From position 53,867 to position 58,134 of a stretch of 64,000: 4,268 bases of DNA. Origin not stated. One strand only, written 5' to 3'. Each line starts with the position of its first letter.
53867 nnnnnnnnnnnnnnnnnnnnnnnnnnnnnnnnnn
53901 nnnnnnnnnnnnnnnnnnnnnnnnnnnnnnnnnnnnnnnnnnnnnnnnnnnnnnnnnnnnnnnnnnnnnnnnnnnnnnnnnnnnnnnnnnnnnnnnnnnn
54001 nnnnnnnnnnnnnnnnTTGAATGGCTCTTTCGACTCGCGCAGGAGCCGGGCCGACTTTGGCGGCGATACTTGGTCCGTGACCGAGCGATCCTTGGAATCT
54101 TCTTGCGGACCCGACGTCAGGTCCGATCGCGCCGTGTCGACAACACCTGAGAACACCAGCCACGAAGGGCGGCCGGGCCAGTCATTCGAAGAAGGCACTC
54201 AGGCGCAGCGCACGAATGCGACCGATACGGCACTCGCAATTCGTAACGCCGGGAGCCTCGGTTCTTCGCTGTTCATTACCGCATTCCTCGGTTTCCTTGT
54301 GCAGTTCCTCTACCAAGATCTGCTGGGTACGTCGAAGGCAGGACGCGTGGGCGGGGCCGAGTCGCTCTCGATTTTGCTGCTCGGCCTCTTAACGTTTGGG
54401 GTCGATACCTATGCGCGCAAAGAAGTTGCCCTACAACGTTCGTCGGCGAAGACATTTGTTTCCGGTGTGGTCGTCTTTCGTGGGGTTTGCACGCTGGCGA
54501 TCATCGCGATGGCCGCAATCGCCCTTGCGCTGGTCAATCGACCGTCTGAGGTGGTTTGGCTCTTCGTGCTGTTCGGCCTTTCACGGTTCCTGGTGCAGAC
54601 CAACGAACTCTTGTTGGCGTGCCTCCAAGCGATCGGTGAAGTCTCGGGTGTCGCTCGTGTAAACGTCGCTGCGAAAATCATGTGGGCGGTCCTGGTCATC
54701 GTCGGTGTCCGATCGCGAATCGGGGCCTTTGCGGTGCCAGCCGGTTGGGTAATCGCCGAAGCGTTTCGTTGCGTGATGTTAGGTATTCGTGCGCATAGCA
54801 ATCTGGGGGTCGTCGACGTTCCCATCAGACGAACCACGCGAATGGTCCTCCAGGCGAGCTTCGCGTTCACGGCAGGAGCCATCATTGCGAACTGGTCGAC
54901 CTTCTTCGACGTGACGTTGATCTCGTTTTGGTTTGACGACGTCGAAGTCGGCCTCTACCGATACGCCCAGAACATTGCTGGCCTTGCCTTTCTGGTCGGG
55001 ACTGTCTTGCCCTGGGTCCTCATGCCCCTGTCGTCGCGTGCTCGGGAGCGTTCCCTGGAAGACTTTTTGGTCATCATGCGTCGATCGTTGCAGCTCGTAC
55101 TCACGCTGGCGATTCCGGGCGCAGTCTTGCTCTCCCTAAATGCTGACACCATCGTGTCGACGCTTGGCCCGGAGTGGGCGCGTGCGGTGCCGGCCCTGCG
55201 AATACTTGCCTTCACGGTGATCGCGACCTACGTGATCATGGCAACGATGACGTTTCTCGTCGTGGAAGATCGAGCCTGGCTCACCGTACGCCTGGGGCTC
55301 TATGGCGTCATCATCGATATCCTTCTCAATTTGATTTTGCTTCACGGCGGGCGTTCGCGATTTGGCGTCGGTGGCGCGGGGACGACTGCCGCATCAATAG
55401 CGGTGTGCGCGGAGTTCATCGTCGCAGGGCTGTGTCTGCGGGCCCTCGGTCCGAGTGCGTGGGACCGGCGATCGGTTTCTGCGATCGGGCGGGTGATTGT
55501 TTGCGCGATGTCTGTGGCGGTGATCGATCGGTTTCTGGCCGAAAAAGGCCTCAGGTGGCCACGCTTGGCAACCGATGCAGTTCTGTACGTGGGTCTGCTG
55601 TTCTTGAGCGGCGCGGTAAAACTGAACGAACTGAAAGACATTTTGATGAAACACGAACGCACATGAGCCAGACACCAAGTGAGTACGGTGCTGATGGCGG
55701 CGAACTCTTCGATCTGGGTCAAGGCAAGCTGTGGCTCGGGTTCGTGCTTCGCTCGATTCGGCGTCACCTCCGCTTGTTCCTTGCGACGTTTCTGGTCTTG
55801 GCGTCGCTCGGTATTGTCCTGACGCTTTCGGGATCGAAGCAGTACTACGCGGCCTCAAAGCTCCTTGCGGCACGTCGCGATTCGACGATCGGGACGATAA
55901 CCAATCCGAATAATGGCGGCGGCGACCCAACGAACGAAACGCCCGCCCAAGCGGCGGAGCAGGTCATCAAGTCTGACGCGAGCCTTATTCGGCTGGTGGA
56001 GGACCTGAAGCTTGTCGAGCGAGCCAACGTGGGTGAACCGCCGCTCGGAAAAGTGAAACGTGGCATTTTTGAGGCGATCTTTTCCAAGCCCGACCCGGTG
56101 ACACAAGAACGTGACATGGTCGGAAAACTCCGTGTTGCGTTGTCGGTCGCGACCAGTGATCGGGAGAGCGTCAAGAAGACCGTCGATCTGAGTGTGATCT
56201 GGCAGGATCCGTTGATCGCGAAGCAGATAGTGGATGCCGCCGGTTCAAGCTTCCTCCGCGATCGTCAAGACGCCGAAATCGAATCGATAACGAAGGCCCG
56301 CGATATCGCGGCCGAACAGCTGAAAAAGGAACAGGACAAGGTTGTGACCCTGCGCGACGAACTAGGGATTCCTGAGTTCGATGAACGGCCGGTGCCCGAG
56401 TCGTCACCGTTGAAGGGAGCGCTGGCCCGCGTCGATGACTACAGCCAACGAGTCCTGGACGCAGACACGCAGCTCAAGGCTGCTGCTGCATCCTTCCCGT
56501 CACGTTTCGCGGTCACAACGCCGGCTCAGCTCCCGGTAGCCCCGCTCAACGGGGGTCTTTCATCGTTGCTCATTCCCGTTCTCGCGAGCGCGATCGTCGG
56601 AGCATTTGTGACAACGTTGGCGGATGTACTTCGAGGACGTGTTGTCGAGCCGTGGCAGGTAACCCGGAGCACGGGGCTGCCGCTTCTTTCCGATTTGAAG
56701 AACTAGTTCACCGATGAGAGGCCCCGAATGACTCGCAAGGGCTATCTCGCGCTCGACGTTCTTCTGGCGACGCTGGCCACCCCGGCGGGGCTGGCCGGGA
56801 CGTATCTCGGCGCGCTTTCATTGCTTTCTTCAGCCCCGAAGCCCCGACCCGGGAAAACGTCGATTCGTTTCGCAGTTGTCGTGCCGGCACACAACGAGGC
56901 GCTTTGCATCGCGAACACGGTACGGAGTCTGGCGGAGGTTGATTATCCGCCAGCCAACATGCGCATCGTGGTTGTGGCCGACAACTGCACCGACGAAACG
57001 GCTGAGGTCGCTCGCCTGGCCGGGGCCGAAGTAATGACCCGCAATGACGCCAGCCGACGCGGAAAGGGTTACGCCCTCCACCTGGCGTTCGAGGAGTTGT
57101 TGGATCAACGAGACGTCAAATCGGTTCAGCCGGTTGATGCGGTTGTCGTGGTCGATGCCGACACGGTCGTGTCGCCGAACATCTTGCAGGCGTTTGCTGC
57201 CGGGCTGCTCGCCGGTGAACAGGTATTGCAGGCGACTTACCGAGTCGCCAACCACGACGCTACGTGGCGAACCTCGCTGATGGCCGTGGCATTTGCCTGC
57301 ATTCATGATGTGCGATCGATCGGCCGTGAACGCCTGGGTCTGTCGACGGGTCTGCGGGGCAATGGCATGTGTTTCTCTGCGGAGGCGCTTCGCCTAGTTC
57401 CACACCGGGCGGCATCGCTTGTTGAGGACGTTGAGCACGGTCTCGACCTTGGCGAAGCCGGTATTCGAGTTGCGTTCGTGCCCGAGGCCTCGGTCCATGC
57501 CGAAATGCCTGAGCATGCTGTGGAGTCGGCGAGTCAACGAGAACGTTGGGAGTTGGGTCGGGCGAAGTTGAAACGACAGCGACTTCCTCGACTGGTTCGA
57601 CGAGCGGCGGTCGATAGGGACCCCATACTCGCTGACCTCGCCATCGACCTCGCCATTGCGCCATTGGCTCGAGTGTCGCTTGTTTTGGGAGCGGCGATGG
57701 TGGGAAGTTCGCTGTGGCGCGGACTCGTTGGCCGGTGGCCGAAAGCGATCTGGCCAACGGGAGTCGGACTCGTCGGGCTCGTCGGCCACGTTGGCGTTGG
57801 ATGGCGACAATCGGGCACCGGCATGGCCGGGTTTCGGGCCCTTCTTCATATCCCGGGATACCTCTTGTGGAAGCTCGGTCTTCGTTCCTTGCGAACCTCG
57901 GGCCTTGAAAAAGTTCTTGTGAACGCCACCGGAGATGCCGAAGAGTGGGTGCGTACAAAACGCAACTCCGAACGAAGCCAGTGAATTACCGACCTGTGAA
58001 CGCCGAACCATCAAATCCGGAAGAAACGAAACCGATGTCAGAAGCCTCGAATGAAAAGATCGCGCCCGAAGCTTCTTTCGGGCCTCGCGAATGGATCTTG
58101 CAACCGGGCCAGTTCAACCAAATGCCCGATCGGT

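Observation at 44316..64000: About 20 kb accessory exopolysaccharide locus with an unusual mix of pathway types, next to dnaE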

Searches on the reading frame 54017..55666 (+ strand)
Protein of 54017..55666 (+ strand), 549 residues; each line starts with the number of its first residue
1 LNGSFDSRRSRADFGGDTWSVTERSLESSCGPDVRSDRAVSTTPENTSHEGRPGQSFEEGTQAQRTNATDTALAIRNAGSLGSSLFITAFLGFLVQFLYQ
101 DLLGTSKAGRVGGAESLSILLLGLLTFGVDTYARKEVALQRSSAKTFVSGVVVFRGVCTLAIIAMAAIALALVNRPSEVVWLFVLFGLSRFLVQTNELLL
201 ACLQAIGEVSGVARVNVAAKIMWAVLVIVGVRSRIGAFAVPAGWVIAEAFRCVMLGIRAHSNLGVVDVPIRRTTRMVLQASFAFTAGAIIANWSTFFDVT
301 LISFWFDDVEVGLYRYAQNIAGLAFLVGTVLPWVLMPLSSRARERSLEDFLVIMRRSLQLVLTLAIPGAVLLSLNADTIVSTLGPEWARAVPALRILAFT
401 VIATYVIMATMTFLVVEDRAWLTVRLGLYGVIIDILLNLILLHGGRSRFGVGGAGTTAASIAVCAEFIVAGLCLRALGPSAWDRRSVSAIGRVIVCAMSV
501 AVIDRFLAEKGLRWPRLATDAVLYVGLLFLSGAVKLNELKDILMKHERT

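Call 5: search_protein_families(library=pfam, proteins=[window:54017-55666:+], max_evalue=0.01)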
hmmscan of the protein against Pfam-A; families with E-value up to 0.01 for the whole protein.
window:54017-55666:+ (549 aa): 1 family
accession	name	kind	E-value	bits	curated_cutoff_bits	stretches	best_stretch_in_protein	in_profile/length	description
PF01943.22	Polysacc_synt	-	3.4e-08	33.7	28.2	1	76-341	3-272/274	Polysaccharide biosynthesis protein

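Call 7: search_protein_families(library=ncbifam, proteins=[window:54017-55666:+], max_evalue=0.01)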
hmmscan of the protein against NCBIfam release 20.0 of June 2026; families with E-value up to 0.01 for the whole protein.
window:54017-55666:+ (549 aa): 3 families
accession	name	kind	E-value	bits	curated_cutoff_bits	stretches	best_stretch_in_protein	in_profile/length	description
NF041871.1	Wzx_EPS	equivalog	5.8e-61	206.7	800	1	74-542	2-471/492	exopolysaccharide biosynthesis flippase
NF007773.0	PRK10459.1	equivalog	9.5e-05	21.6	273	1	153-481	85-411/492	MOP flippase family protein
NF052396.1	MATE_WgkD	equivalog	0.0029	16.7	510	1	390-473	122-206/428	tryglysin-associated MATE efflux transporter WgkD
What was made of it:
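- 54134..55666 (+): g10: Wzx flippase (MOP family). Wzx_EPS E 6e-61 (calls 5, 7).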

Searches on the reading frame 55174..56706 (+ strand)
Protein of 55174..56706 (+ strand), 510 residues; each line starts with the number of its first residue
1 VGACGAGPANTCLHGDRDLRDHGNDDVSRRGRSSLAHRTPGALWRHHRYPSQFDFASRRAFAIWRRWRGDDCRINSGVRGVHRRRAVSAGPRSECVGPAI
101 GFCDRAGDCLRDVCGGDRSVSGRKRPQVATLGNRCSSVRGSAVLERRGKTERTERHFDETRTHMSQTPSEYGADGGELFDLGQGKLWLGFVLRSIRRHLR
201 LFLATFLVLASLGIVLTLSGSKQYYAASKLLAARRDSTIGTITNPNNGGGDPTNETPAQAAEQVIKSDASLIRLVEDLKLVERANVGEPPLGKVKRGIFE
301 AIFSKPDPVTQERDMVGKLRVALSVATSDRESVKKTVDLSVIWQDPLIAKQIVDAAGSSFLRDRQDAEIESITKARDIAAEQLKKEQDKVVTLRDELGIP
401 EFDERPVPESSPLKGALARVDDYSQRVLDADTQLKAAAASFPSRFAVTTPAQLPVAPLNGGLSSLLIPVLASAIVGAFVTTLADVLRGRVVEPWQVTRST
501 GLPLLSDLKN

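Call 5: search_protein_families(library=pfam, proteins=[window:55174-56706:+], max_evalue=0.01)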
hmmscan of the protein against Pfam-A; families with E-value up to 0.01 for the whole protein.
window:55174-56706:+ (510 aa): 1 family
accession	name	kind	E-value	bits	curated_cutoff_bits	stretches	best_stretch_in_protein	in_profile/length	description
PF02706.20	Wzz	-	0.00052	20.7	25.5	1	190-278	7-91/91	Chain length determinant protein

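Call 7: search_protein_families(library=ncbifam, proteins=[window:55174-56706:+], max_evalue=0.01)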
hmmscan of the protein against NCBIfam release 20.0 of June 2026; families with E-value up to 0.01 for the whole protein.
window:55174-56706:+ (510 aa): 2 families
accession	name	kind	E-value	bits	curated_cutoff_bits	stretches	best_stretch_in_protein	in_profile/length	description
NF041864.1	EpsV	equivalog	1.1e-28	100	800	2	178-390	12-219/484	PCP family exopolysaccharide biosynthesis protein EpsV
TIGR01005.1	eps_transp_fam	subfamily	4.6e-06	25.1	411.7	1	192-384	10-204/754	exopolysaccharide transport protein family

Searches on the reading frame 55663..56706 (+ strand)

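Call 28: search_protein_families(library=pfam, proteins=[window:55663-56706:+], max_evalue=5)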
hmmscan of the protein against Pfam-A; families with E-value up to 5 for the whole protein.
window:55663-56706:+ (347 aa): 2 families
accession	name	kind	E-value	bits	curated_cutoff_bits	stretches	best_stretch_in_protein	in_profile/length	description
PF02706.20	Wzz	-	0.00024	21.8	25.5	1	27-115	7-91/91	Chain length determinant protein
PF21834.1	DUF6894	-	0.026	15.1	24.1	1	189-235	12-60/69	Domain of unknown function (DUF6894)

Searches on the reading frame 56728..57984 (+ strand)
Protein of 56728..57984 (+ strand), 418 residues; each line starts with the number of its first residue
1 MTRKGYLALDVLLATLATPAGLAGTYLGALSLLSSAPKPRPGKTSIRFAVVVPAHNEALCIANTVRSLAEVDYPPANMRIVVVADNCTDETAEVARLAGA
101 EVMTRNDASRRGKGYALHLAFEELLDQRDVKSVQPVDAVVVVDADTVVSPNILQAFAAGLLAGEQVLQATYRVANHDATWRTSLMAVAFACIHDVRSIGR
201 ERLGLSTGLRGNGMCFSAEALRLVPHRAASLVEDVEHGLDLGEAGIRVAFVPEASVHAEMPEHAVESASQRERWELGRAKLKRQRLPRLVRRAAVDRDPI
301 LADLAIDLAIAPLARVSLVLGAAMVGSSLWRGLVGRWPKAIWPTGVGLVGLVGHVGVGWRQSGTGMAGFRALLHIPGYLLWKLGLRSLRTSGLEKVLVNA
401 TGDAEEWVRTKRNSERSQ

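Call 5: search_protein_families(library=pfam, proteins=[window:56728-57984:+], max_evalue=0.01)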
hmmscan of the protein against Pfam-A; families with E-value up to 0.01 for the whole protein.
window:56728-57984:+ (418 aa): 5 families
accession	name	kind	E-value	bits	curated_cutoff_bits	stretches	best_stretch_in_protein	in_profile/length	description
PF13641.12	Glyco_tranf_2_3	-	1.1e-28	101.2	27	1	48-274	3-227/230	Glycosyltransferase like family 2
PF13632.12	Glyco_trans_2_3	-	9.6e-18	65.1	27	1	139-317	2-181/198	Glycosyl transferase family group 2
PF00535.33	Glycos_transf_2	-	6.1e-13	49.5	23.3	1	50-184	2-129/168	Glycosyl transferase family 2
PF13506.12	Glyco_transf_21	-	9e-06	25.7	21.7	1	137-271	32-168/174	Glycosyl transferase family 21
PF03142.21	Chitin_synth_2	-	0.0017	17.5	27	0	136-209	202-277/527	Chitin synthase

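Call 7: search_protein_families(library=ncbifam, proteins=[window:56728-57984:+], max_evalue=0.01)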
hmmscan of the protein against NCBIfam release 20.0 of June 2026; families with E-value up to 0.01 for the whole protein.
window:56728-57984:+ (418 aa): 17 families
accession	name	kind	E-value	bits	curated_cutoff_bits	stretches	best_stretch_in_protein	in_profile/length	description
NF041865.1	EpsU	equivalog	1.3e-107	360.3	700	1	10-415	1-393/394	exopolysaccharide biosynthesis GT2 family glycosyltransferase EpsU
NF053846.1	glyco_with_XrtP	equivalog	1.4e-17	63.6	520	1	38-283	33-303/440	XrtP-associated glycosyltransferase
NF011307.0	PRK14716.1-5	equivalog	1.3e-10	40.8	431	1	43-257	59-283/464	glycosyl transferase family protein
TIGR03937.1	PgaC_IcaA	equivalog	1.3e-10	40.8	422.3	1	47-295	46-287/407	poly-beta-1,6-N-acetyl-D-glucosamine synthase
NF010496.0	PRK13915.1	equivalog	1.4e-10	40.8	262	1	43-166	28-148/307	glucosyl-3-phosphoglycerate synthase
TIGR03469.1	HpnB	hypoth_equivalog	1.7e-10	40.5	379.25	1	48-108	46-110/386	hopene-associated glycosyltransferase HpnB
TIGR04182.1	glyco_TIGR04182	equivalog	1.8e-09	37.4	325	1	49-177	3-114/293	S-layer glycoprotein N-glycosyltransferase AglJ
TIGR03965.1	mycofact_glyco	equivalog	1.2e-06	27.7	280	2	38-104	66-133/467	mycofactocin biosynthesis glycosyltransferase MftF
NF041875.1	EPS_EpsD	equivalog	1.8e-06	27.6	370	1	49-160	2-104/325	exopolysaccharide biosynthesis glycosyltransferase EpsD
TIGR04283.1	glyco_like_mftF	equivalog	5e-06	26.3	182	1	49-121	2-68/221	TIGR04283 family arsenosugar biosynthesis glycosyltransferase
TIGR04242.1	nodulat_NodC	equivalog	5.3e-06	25.6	550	1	47-275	49-281/395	chitooligosaccharide synthase NodC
TIGR03030.1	CelA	equivalog_domain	1.7e-05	23.1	699.1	1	49-106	134-192/714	UDP-forming cellulose synthase catalytic subunit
NF058614.1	PPMAGASynPpgS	equivalog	3.3e-05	23.4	370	1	50-117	4-64/226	polyprenyl-phospho-N-acetylgalactosaminyl synthase PpgS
NF011305.0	PRK14716.1-3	equivalog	0.00011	21.5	409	1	46-254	53-272/486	glycosyl transferase family protein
NF041391.1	DPhHxTase_Halo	equivalog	0.0011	18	375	1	55-123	4-66/213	dolichyl-phosphate hexose transferase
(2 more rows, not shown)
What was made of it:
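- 56728..57984 (+): g12: membrane GT2 with DxD and QRxRW motifs, EpsU homologue. NCBIfam EpsU E 1e-107 (calls 5, 7).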

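Call 61: search_solved_structures(query=window:56728-57984:+, max_evalue=0.01)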
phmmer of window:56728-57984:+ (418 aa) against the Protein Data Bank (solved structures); distinct sequences matched with E-value up to 0.01: 5.
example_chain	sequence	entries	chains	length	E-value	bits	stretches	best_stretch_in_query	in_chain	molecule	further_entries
6p61_A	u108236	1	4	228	1.1e-05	27.5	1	48-143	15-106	Glycosyltransferase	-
6yv7_A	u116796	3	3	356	6e-05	25.1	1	46-124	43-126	Glycosyl transferase, family 2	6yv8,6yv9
6yv7_B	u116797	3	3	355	6e-05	25.1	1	46-124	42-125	Glycosyl transferase, family 2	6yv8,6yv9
5tze_C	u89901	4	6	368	0.00049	22.1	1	47-96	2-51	Glycosyl transferase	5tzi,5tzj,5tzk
5tz8_A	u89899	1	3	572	0.00096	21.2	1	47-96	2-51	Glycosyl transferase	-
